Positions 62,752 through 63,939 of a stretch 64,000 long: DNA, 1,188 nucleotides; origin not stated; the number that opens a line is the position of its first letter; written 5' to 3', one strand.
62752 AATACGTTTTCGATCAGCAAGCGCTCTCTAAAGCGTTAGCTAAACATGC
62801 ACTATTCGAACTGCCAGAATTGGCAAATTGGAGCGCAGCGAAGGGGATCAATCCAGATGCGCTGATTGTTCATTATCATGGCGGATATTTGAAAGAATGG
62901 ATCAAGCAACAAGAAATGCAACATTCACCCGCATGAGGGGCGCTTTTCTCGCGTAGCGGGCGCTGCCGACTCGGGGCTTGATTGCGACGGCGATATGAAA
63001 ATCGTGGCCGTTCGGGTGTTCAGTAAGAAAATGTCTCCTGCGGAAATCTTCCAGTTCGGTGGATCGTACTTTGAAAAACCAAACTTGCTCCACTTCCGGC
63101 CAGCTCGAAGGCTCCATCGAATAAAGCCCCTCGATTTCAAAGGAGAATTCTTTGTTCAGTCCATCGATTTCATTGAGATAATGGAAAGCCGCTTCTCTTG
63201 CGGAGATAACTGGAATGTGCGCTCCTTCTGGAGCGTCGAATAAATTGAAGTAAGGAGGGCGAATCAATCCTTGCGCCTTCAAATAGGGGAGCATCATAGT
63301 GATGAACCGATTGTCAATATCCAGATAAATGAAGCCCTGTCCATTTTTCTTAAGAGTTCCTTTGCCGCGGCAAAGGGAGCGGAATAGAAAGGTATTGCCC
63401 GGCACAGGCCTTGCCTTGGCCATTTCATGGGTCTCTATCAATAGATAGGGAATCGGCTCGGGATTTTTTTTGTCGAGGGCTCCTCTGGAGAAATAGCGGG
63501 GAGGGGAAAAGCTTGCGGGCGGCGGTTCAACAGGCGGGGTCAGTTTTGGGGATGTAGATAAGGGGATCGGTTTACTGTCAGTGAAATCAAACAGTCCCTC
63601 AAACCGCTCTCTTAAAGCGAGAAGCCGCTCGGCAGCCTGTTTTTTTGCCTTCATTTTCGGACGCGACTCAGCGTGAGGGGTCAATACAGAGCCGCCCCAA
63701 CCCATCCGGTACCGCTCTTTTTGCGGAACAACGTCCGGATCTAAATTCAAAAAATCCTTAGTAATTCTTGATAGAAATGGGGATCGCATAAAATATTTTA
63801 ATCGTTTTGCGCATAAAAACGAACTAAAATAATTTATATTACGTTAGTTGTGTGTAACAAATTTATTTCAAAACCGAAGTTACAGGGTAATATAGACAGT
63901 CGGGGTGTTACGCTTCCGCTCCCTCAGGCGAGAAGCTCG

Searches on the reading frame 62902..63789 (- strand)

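Call 42: search_protein_families(library=pfam, proteins=[window:62902-63789:-], max_evalue=0.001)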
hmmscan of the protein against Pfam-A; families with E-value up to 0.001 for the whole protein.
window:62902-63789:- (295 aa): 1 family
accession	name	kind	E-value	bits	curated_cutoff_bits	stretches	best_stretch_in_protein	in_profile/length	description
PF22547.2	2H-SAK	-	4.7e-05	24.1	27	1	155-273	2-121/124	Swiss Army Knife, 2H phosphoesterase domain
